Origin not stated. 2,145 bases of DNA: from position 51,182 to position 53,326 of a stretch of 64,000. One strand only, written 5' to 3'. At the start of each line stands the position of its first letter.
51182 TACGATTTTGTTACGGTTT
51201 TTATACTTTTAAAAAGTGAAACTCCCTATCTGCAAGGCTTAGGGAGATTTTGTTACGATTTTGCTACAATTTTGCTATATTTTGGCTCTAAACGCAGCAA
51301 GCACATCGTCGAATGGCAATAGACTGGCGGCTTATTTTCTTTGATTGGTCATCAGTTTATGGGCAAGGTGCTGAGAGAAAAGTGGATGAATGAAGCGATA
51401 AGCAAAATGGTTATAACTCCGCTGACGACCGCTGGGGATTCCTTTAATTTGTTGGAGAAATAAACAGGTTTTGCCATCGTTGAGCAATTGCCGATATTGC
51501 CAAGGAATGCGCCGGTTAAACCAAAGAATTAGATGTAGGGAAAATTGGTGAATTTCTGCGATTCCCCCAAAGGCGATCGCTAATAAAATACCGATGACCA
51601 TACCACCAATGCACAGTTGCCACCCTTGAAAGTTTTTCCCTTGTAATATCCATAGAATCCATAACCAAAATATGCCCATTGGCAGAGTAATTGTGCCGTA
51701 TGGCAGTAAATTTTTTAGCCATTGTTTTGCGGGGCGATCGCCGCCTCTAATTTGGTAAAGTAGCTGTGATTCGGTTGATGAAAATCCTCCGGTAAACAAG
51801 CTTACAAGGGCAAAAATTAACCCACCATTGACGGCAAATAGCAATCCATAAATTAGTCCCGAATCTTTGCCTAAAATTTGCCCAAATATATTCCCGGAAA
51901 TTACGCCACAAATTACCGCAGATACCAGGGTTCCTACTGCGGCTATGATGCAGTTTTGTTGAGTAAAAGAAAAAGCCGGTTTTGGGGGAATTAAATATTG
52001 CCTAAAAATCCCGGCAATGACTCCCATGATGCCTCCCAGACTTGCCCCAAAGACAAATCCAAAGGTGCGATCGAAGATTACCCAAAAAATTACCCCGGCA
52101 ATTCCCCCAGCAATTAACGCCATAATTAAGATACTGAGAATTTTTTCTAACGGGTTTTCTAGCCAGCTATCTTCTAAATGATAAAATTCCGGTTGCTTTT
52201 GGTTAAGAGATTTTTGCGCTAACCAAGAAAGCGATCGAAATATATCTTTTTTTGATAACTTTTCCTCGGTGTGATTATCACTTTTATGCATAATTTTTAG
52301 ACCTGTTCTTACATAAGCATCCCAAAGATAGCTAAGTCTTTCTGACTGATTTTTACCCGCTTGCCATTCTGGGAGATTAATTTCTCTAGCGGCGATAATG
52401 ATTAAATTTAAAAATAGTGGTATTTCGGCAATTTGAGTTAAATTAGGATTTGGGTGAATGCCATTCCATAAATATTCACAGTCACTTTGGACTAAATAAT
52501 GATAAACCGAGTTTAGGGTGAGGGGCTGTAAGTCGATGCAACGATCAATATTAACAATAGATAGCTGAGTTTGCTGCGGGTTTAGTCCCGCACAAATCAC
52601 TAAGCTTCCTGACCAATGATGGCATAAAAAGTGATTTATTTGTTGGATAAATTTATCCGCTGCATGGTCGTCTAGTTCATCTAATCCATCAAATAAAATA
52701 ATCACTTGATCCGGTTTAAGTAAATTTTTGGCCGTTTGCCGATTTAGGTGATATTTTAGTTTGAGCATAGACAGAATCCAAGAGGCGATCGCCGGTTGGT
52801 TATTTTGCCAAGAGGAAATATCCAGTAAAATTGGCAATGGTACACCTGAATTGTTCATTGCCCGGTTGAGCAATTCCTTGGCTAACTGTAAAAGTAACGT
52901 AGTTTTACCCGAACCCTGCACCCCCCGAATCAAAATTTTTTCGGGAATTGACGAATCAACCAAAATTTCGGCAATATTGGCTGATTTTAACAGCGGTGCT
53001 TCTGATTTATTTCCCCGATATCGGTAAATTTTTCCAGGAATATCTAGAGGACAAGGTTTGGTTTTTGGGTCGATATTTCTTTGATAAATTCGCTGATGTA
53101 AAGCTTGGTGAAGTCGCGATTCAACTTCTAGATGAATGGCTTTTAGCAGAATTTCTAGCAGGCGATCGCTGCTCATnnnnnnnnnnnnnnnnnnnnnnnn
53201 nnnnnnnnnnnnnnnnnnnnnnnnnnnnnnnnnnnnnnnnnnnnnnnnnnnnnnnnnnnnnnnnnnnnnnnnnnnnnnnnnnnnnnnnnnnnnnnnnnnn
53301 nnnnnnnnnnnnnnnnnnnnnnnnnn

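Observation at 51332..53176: NACHT (STAND) NTPase fused to a six-helix transmembrane C-terminus, sitting directly at an integration hotspot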

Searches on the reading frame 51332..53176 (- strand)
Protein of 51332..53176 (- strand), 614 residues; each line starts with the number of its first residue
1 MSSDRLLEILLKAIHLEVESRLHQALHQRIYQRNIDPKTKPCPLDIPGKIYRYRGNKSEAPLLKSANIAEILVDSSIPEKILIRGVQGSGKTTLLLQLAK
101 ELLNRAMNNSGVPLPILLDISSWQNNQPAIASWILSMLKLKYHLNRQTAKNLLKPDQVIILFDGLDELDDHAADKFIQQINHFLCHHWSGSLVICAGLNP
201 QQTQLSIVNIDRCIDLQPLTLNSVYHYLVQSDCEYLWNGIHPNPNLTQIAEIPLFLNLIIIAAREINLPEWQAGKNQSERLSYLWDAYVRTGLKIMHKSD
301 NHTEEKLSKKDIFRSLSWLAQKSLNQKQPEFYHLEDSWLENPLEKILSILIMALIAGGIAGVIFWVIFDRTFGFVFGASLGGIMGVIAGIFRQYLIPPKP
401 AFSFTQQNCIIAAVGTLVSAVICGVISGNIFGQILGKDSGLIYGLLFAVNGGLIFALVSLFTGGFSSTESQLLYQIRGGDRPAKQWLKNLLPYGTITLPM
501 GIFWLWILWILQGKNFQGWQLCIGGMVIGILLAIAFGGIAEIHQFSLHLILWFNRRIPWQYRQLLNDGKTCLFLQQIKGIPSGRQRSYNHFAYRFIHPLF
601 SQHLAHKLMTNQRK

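Call 3: search_protein_families(library=pfam, proteins=[window:51332-53176:-], max_evalue=1)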
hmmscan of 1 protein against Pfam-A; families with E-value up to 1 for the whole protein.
window:51332-53176:- (614 aa): 21 families
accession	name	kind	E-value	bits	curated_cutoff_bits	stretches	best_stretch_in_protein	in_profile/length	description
PF05729.18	NACHT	-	5.3e-10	39.8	26.7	1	81-174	3-99/167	NACHT domain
PF13191.12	AAA_16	-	0.00052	21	32.6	1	77-105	23-51/167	AAA ATPase domain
PF24883.2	NPHP3_N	-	0.0008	20.1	24.8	1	151-185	119-151/164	Nephrocystin 3, N-terminal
PF25199.1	nSTAND_NTPase5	-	0.0011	19.3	34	1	78-104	41-67/145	Novel STAND NTPase 5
PF13173.12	AAA_14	-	0.0014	19.1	27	1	81-106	5-28/129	AAA domain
PF00004.35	AAA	-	0.0025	18.7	21.2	1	81-212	1-122/131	ATPase family associated with various cellular activities (AAA)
PF07693.20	KAP_NTPase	-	0.0041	16.9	20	1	65-187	5-82/293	KAP family P-loop domain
PF13401.12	AAA_22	-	0.0097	16.7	27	1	81-180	8-104/130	AAA domain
PF13238.12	AAA_18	-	0.014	16.3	29.4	1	81-105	1-24/128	AAA domain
PF20720.3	nSTAND3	-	0.021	15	27.2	1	81-107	20-46/155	Novel STAND NTPase 3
PF00448.28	SRP54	-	0.025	14.7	22.7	1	79-105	2-28/196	SRP54-type protein, GTPase domain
PF01443.25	Viral_helicase1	-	0.045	14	21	1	81-105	1-23/228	Viral superfamily 1 RNA helicase core domain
PF03205.20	MobB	-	0.12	12.7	26.6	1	82-107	3-28/133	Molybdopterin guanine dinucleotide synthesis protein B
PF10236.15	DAP3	-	0.16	11.6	23.1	1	78-98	23-43/311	Mitochondrial ribosomal death-associated protein 3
PF00025.27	Arf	-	0.18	11.7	22.3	1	79-104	15-40/174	ADP-ribosylation factor family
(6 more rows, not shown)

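Call 4: search_protein_families(library=padloc, proteins=[window:51332-53176:-], max_evalue=1)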
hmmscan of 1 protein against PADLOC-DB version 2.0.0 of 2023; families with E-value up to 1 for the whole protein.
window:51332-53176:- (614 aa): 8 families
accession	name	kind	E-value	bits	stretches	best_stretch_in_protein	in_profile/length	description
PDLC05051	PDC-S60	-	9.4e-10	35.2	1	79-197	389-499/1027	-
PDLC02911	VakA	-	0.00026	19.6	1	79-113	3-35/163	-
PDLC04140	mad8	-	0.00063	17.3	1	77-105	26-54/314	mads_8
PDLC00289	PtuA1|PtuA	-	0.0026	14.9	1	74-146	24-96/404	AAA ATPase domain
PDLC02350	AbiO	-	0.022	11.5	1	72-107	191-221/468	AbiO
PDLC02372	Nhi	-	0.024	11.3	1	75-106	198-226/470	-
PDLC00268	PtuA1|PtuA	-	0.026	11.9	1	72-109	22-56/411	AAA ATPase domain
PDLC01055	HerA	-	0.05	10.4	1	79-106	158-185/532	Type III coevolved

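Call 5: search_protein_families(library=ncbifam, proteins=[window:51332-53176:-], max_evalue=1)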
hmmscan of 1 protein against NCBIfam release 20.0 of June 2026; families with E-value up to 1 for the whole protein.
window:51332-53176:- (614 aa): 20 families
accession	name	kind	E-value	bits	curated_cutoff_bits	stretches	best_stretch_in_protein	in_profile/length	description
NF053861.1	DS8_antiphage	equivalog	4.7e-08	31.3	790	1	64-182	356-471/994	anti-phage protein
TIGR00959.1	ffh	equivalog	0.00073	18.5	473.2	1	68-106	89-127/428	signal recognition particle protein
NF047389.1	ATPase_Sll1717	subfamily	0.00087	18.5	75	1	70-114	25-68/454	P-loop ATPase, Sll1717 family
NF000355.4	ribo_prot_ABC_F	equivalog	0.0068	15.3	380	1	78-153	339-413/499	ribosomal protection-like ABC-F family protein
TIGR00064.1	ftsY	equivalog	0.017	14.4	260.7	1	7-105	11-106/279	signal recognition particle-docking protein FtsY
NF010248.0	PRK13695.1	equivalog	0.021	14.6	156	1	80-112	5-37/180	NTPase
NF004066.1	PRK05580.1-3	equivalog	0.039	12.2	813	1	70-105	263-298/788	primosomal protein N'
TIGR02928.1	TIGR02928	subfamily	0.055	12.3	181.3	1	72-108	34-70/366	orc1/cdc6 family replication initiation protein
TIGR00176.1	mobB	equivalog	0.085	12.9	76.2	1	83-107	4-28/155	molybdopterin-guanine dinucleotide biosynthesis protein B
NF053713.1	helicas_STM2767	equivalog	0.12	10.8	550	1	74-104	185-215/665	STM2767 family DEAD/DEAH box helicase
NF041000.1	ATPase_ComGA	equivalog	0.16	11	300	1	81-104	131-154/267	competence type IV pilus ATPase ComGA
NF051476.1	CDiGphdiTpdA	equivalog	0.16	10.7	1000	1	157-292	373-509/570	cyclic di-GMP phosphodiesterase TpdA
TIGR03925.1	T7SS_EccC_b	equivalog_domain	0.16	10.2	346.55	1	66-108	349-391/564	type VII secretion protein EccCb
NF006586.0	PRK09112.1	equivalog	0.19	10.8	308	1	73-110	40-77/351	DNA polymerase III subunit delta'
NF005304.0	PRK06835.1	equivalog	0.2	10.7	215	1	76-106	182-211/330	ATP-binding protein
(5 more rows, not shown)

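Call 6: find_homologous_proteins(query=window:51332-53176:-)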
Query window:51332-53176:- (614 aa): 109 proteins with E <= 0.001 among 8000 candidates.
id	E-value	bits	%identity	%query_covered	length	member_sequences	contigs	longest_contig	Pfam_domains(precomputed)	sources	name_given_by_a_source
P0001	0.0e+0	1405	99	100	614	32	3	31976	PF05729.19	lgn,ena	-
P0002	1.0e-249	848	63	100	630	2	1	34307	PF05729.19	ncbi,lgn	-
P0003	1.2e-207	709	56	99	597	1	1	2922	PF05729.19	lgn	-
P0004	8.5e-176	604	50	98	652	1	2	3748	PF24883.3,PF05729.19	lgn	-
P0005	2.7e-105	371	56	53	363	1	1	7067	PF05729.19,PF13401.13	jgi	jgi:GTPase SAR1 family protein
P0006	3.7e-65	239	30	98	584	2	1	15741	PF05729.19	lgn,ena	-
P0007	9.6e-64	234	30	97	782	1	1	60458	PF08357.17,PF05729.19,PF13676.12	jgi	-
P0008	2.5e-63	233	30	97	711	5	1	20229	PF05729.19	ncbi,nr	ncbi:MAG: NACHT domain-containing protein [Richelia sp. SL_2_1]|nr:NACHT domain-containing protein [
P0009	1.8e-57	213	30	97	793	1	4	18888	PF08357.17,PF05729.19,PF13676.12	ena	-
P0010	6.4e-52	195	30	98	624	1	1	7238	PF05729.19,PF13401.13,PF13191.13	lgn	-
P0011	3.9e-49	186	28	99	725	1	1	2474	PF05729.19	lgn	-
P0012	2.4e-46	176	28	99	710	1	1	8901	PF05729.19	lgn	-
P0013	2.7e-43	166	28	99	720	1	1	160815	PF05729.19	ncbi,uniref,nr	ncbi:NACHT domain-containing protein [Spirulina sp. CCNP1310]|uniref:NACHT domain-containing protein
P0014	4.1e-43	166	28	52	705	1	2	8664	PF05729.19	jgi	jgi:hypothetical protein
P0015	5.1e-42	162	29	97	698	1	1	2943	PF05729.19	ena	-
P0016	7.1e-41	158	27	86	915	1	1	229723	PF07714.24,PF00069.32,PF03109.23,PF05729.19,PF01636.30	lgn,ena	-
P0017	2.4e-39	153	29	55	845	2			PF05729.19,PF12770.13,PF25199.2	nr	nr:NACHT domain-containing protein [Leptolyngbya sp. FACHB-711]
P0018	2.4e-39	153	27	86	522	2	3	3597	PF05729.19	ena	-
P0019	1.7e-38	151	30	62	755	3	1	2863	PF24883.3,PF05729.19,PF12770.13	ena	-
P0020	3.7e-38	149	26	88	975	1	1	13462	PF24883.3,PF05729.19,PF12770.13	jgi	jgi:hypothetical protein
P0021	1.7e-37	147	25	97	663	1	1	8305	PF05729.19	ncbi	ncbi:MAG: NACHT domain-containing protein [Cyanobacteria bacterium P01_C01_bin.89]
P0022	3.4e-37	146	28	54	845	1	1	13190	PF05729.19,PF12770.13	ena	-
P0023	9.0e-37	145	25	86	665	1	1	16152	PF05729.19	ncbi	-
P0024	1.2e-36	144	25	87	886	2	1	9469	PF05729.19,PF12770.13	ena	-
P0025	1.4e-36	144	28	86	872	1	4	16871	PF05729.19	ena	-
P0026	1.8e-36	144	29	68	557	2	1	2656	PF05729.19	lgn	-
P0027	4.3e-36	143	29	71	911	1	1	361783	PF05729.19,PF13676.12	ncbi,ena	-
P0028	5.4e-36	142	24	97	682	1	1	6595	PF05729.19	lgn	-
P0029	7.0e-36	142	28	49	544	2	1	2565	PF05729.19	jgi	jgi:GTPase SAR1 family protein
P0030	1.2e-35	141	24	98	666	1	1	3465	PF05729.19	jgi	-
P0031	3.7e-35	140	26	86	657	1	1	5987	PF18949.6,PF05729.19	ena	-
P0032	6.9e-35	139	28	50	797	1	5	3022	PF05729.19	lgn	-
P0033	9.0e-35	138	23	94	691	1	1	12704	PF05729.19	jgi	jgi:hypothetical protein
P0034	1.4e-33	134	26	66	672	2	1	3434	PF05729.19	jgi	jgi:hypothetical protein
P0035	4.7e-33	133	29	57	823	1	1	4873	PF05729.19,PF13676.12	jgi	jgi:TIR domain/NACHT domain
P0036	8.6e-33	132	26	71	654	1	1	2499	PF05729.19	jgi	jgi:GTPase SAR1 family protein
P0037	2.5e-32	130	24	73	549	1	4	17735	PF05729.19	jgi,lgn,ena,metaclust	metaclust:\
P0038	2.6e-32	130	25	71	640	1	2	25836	PF05729.19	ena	-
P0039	3.4e-32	130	28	53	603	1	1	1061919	PF05729.19,PF13191.13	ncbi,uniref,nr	ncbi:hypothetical protein KSC_093740 [Ktedonobacter sp. SOSP1-52]|uniref:NACHT domain-containing pro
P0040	6.0e-32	129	25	94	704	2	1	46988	PF05729.19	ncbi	-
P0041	6.6e-32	129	27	64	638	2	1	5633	PF05729.19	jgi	-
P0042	7.3e-32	129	27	96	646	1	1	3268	PF05729.19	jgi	jgi:DNA polymerase III delta prime subunit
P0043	1.0e-31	128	24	86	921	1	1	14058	PF05729.19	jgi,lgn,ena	-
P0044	1.2e-31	128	23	86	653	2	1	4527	PF05729.19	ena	-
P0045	1.2e-30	125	27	86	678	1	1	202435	PF05729.19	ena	-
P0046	1.4e-30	124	23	98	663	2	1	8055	PF05729.19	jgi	-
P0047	1.9e-30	124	26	80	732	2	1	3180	PF05729.19,PF13191.13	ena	-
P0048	7.5e-30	122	25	87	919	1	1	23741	PF05729.19,PF12770.13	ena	-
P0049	1.3e-29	121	24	61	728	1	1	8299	PF05729.19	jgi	jgi:DNA polymerase III delta prime subunit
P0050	1.6e-29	121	28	52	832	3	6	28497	PF05729.19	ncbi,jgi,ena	-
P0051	1.9e-29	121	24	88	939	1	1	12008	PF24883.3,PF05729.19,PF12770.13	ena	-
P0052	2.3e-29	120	22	93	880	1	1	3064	PF05729.19,PF13676.12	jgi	jgi:hypothetical protein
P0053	5.5e-29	119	24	68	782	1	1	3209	PF05729.19,PF19960.7,PF13401.13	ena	-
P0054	6.4e-29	119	27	88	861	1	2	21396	PF13365.13,PF05729.19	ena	-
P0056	2.3e-28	117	27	60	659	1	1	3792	PF05729.19,PF20720.4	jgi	jgi:GTPase SAR1 family protein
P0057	2.6e-28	117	24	98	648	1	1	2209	PF05729.19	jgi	jgi:DNA polymerase III delta prime subunit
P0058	2.7e-28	117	24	86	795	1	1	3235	PF01582.26,PF05729.19,PF13676.12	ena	-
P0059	4.7e-28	116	30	52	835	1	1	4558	PF05729.19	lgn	-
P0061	1.2e-27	115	26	44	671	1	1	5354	PF05729.19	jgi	jgi:DNA polymerase III delta prime subunit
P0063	2.0e-27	114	24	90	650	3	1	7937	PF05729.19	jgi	jgi:NACHT domain-containing protein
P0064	3.2e-27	113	25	44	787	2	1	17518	PF05729.19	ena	-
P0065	5.7e-27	112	28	45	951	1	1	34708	PF24883.3,PF05729.19,PF12770.13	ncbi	-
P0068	3.9e-26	110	26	65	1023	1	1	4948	PF05729.19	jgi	jgi:DNA polymerase III delta prime subunit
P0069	4.2e-26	110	24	87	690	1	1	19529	PF05729.19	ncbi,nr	ncbi:MAG: NACHT domain-containing protein [Methanosarcinales archaeon]|nr:MAG: NACHT domain-containi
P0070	1.5e-25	108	24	92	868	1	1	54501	PF01381.29,PF05729.19,PF13560.13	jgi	jgi:transcriptional regulator with XRE-family HTH domain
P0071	2.0e-25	107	26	53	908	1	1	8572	PF01381.29,PF05729.19,PF13560.13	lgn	-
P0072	2.5e-25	107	27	66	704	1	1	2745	PF05729.19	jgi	jgi:eukaryotic-like serine/threonine-protein kinase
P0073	5.1e-25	106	26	98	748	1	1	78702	PF05729.19,PF13401.13,PF20720.4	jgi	jgi:eukaryotic-like serine/threonine-protein kinase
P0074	6.2e-25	106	29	47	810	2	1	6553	PF05729.19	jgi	jgi:DNA polymerase III delta prime subunit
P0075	9.2e-25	105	25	90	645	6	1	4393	PF05729.19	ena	-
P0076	1.6e-24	104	28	62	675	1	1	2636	PF05729.19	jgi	-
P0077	1.7e-24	104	27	49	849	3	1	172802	PF08357.17,PF05729.19,PF13676.12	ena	-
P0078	4.2e-24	103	23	92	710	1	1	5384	PF01381.29,PF05729.19,PF13560.13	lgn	-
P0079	5.0e-24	103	27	57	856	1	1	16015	PF05729.19,PF13401.13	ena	-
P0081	9.1e-24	102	29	41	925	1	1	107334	PF01381.29,PF05729.19,PF13560.13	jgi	jgi:transcriptional regulator with XRE-family HTH domain/DNA polymerase III delta prime subunit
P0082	6.3e-23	99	26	44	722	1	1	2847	PF05729.19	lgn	-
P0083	1.4e-22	98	29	28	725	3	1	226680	PF05729.19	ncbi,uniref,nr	ncbi:NACHT domain-containing protein [Acaryochloris marina]|uniref:NACHT domain-containing protein n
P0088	2.4e-21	94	25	98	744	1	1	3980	PF05729.19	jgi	jgi:DNA polymerase III delta prime subunit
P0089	2.4e-21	94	28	47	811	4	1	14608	PF05729.19,PF13401.13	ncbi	ncbi:MAG: NACHT domain-containing protein [Chloroflexota bacterium]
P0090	3.1e-21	94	25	48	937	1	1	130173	PF12844.14,PF01381.29,PF05729.19,PF13560.13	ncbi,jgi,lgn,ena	jgi:transcriptional regulator with XRE-family HTH domain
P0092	4.9e-21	93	25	62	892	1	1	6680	PF12844.14,PF01381.29,PF05729.19,PF13560.13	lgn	-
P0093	1.0e-20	92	27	62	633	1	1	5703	PF05729.19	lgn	-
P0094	2.5e-20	91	27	51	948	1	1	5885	PF00498.32,PF05729.19,PF16697.11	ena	-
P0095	4.2e-20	90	26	47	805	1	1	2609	PF05729.19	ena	-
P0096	5.1e-20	90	26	56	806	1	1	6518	PF05729.19,PF13191.13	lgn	-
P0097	2.0e-18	84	24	57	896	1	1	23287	PF01381.29,PF05729.19,PF13560.13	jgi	jgi:DNA-binding XRE family transcriptional regulator/DNA polymerase III delta prime subunit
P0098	4.2e-18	83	23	92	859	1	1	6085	PF01381.29,PF05729.19,PF13560.13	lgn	-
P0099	1.1e-17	82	24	58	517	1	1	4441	PF05729.19,PF13401.13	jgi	-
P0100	1.6e-17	81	27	48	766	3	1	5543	PF05729.19,PF19954.6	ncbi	-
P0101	4.8e-17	80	26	47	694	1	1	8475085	PF05729.19,PF13191.13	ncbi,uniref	ncbi:NACHT domain-containing protein [Actinoplanes sp. CA-015351]|uniref:NACHT domain-containing pro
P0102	6.8e-17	79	24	47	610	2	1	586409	PF05729.19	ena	-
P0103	2.5e-16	77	23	60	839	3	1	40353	PF12844.14,PF01381.29,PF05729.19,PF13560.13,PF13191.13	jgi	jgi:transcriptional regulator with XRE-family HTH domain/DNA polymerase III delta prime subunit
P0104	4.0e-16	77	24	75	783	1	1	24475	PF05729.19,PF13676.12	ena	-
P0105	1.6e-15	75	27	43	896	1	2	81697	PF05729.19,PF12770.13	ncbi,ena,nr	ncbi:MAG: NACHT domain-containing protein [Xenococcus sp. MO_188.B8]|nr:NACHT domain-containing prot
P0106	3.4e-15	74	28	37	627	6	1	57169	PF05729.19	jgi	jgi:hypothetical protein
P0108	9.7e-6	42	23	29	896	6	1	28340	PF03704.24,PF05729.19,PF00486.35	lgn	-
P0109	7.5e-4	36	24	25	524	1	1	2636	PF05729.19,PF19964.6,PF20720.4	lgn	-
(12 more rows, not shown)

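Call 26: find_encoding_contigs(protein=P0001, flank=10000, max_places=4)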
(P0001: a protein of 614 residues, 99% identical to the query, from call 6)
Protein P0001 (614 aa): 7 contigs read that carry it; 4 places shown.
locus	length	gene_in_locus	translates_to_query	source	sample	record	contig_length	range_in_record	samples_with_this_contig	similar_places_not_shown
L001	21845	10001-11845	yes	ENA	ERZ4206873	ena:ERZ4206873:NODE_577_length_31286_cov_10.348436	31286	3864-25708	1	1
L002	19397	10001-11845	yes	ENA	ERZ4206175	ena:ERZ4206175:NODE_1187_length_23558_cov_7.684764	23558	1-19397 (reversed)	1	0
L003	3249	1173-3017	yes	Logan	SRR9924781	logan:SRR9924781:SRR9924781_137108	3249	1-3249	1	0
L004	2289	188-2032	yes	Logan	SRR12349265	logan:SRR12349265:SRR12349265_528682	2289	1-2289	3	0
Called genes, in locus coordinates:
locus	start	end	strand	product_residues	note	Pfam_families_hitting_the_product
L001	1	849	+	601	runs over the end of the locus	PF13432:TPR_16, PF00515:TPR_1, PF07719:TPR_2, PF13414:TPR_11, PF00515:TPR_1, PF13432:TPR_16, PF00515:TPR_1, PF07719:TPR_2, +38 more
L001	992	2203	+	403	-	PF25063:ARM_TT21_C (weak), PF00515:TPR_1 (weak), PF13414:TPR_11 (weak), PF13432:TPR_16, PF14559:TPR_19 (weak), PF12895:ANAPC3 (weak), PF00515:TPR_1, PF07719:TPR_2 (weak), +7 more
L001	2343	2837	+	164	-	PF04248:NTP_transf_9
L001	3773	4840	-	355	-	PF08240:ADH_N, PF00107:ADH_zinc_N, PF13602:ADH_zinc_N_2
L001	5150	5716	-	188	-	PF00929:RNase_T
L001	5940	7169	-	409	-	PF00145:DNA_methylase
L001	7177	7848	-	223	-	PF09517:RE_Eco29kI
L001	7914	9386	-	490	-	PF03193:RsgA_GTPase (faint), PF00009:GTP_EFTU (weak), PF00350:Dynamin_N (weak), PF01926:MMR_HSR1, PF05128:DUF697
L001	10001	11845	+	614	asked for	PF05729:NACHT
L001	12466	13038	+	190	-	PF05685:Uma2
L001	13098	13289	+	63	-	-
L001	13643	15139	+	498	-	PF00079:Serpin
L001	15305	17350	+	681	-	PF11832:DUF3352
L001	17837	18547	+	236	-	PF07176:DUF1400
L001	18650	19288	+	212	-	PF07176:DUF1400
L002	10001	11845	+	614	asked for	PF05729:NACHT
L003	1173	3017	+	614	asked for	PF05729:NACHT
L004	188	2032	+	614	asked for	PF05729:NACHT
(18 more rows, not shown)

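Call 27: find_encoding_contigs(protein=P0002, flank=10000, max_places=4)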
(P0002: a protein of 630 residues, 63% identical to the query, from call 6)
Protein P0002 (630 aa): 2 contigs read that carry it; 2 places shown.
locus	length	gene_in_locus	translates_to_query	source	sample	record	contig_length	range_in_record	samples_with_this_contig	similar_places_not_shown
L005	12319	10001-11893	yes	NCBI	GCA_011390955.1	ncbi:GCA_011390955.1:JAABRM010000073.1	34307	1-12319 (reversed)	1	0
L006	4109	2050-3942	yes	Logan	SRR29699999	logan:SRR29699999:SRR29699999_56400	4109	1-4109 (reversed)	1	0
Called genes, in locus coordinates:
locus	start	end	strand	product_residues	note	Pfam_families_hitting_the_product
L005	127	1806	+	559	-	PF13432:TPR_16, PF12895:ANAPC3, PF00515:TPR_1, PF07719:TPR_2, PF13414:TPR_11, PF13371:TPR_9, PF00515:TPR_1, PF13432:TPR_16, +41 more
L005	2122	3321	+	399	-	PF25063:ARM_TT21_C, PF00515:TPR_1 (weak), PF12895:ANAPC3 (weak), PF13414:TPR_11 (weak), PF13432:TPR_16, PF14559:TPR_19 (weak), PF00515:TPR_1, PF07719:TPR_2 (weak), +12 more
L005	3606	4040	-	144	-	-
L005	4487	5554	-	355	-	PF08240:ADH_N, PF00107:ADH_zinc_N, PF13602:ADH_zinc_N_2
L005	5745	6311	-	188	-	PF00929:RNase_T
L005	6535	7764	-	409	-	PF00145:DNA_methylase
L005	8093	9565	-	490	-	PF03193:RsgA_GTPase (faint), PF00009:GTP_EFTU (weak), PF00350:Dynamin_N (weak), PF01926:MMR_HSR1, PF05128:DUF697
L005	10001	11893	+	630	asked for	PF05729:NACHT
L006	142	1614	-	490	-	PF03193:RsgA_GTPase (faint), PF00009:GTP_EFTU (weak), PF00350:Dynamin_N (weak), PF01926:MMR_HSR1, PF05128:DUF697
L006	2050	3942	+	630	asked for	PF05729:NACHT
